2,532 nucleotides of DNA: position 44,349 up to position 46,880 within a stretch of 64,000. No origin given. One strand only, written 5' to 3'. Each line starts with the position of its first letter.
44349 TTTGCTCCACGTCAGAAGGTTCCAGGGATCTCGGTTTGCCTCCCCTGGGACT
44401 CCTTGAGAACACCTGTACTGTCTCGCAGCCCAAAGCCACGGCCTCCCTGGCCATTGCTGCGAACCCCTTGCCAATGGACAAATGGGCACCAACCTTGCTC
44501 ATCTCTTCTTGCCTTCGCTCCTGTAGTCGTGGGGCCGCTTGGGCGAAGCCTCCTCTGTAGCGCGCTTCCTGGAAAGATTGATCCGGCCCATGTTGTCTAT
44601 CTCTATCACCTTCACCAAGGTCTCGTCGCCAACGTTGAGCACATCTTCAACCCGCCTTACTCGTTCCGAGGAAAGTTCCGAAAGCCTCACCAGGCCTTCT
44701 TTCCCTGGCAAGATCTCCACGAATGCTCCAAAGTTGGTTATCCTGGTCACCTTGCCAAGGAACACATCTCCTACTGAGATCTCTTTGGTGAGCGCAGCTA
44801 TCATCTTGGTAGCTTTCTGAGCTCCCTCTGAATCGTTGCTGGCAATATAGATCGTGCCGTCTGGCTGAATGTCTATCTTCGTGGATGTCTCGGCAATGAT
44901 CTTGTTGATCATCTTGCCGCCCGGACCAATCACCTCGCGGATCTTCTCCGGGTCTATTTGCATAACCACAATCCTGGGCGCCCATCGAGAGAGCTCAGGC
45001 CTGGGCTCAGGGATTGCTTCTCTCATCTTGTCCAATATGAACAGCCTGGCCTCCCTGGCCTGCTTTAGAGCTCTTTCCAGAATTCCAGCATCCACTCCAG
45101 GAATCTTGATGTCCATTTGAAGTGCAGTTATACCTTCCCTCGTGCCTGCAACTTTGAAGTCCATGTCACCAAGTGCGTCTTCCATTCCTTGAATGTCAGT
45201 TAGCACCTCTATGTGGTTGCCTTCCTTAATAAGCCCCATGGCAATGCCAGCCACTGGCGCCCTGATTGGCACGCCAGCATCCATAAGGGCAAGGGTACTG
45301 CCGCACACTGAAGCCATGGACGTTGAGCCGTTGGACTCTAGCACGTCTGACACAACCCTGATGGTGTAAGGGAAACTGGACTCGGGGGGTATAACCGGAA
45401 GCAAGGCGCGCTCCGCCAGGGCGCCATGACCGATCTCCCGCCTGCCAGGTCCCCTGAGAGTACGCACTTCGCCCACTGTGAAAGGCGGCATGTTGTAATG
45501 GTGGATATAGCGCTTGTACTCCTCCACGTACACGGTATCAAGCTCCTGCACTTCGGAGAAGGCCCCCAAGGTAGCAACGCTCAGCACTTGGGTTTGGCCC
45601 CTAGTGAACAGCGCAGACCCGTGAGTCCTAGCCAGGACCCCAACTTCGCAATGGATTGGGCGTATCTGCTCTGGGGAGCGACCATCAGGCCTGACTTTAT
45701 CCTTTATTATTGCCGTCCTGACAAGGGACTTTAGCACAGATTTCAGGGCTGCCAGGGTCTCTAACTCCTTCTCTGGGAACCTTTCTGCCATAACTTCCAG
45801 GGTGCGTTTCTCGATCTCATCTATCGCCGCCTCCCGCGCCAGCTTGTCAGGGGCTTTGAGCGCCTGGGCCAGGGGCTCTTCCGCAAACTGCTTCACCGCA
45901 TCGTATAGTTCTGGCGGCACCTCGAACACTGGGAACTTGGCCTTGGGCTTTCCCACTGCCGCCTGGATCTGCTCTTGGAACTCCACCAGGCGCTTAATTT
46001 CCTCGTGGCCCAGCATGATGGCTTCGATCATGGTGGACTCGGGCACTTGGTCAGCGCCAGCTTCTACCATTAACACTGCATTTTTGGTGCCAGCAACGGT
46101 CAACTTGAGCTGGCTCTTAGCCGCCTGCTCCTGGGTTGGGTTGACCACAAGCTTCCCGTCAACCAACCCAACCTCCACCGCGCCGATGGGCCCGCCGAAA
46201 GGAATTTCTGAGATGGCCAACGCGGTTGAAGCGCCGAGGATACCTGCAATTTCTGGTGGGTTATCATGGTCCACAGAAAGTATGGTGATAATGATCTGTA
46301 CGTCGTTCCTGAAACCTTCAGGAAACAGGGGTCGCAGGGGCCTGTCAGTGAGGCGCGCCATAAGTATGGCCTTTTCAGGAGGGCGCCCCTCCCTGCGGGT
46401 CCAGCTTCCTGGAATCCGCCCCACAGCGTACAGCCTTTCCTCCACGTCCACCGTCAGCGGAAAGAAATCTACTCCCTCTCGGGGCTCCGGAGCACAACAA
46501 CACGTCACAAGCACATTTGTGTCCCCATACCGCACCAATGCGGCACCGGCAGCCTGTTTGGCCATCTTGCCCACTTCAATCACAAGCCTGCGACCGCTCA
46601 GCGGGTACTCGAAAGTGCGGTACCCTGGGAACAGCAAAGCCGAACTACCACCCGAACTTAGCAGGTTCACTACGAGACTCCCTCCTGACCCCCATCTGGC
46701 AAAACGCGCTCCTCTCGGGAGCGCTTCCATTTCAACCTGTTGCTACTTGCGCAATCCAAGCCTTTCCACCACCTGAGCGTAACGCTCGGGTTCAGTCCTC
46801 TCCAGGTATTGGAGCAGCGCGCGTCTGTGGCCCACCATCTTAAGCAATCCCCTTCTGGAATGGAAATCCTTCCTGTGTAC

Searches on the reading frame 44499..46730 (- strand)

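Call 34: search_protein_families(library=pfam, proteins=[window:44499-46730:-], max_evalue=0.00001)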
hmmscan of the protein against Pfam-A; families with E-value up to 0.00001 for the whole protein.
window:44499-46730:- (743 aa): 5 families
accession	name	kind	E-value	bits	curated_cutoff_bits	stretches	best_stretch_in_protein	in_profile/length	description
PF01138.27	RNase_PH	-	2.2e-60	203.2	25.5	2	355-488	1-130/130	3' exoribonuclease family, domain 1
PF03725.20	RNase_PH_C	-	4.9e-24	84.5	20.8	2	180-243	1-66/67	3' exoribonuclease family, domain 2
PF00575.29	S1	-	2.1e-19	70.1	22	1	652-722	3-74/74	S1 RNA binding domain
PF03726.19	PNPase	-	6.9e-14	52.5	24.6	1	274-352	1-81/81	Polyribonucleotide nucleotidyltransferase, RNA binding domain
PF00013.35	KH_1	-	1.1e-10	41.5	21.5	1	588-645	2-65/66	KH domain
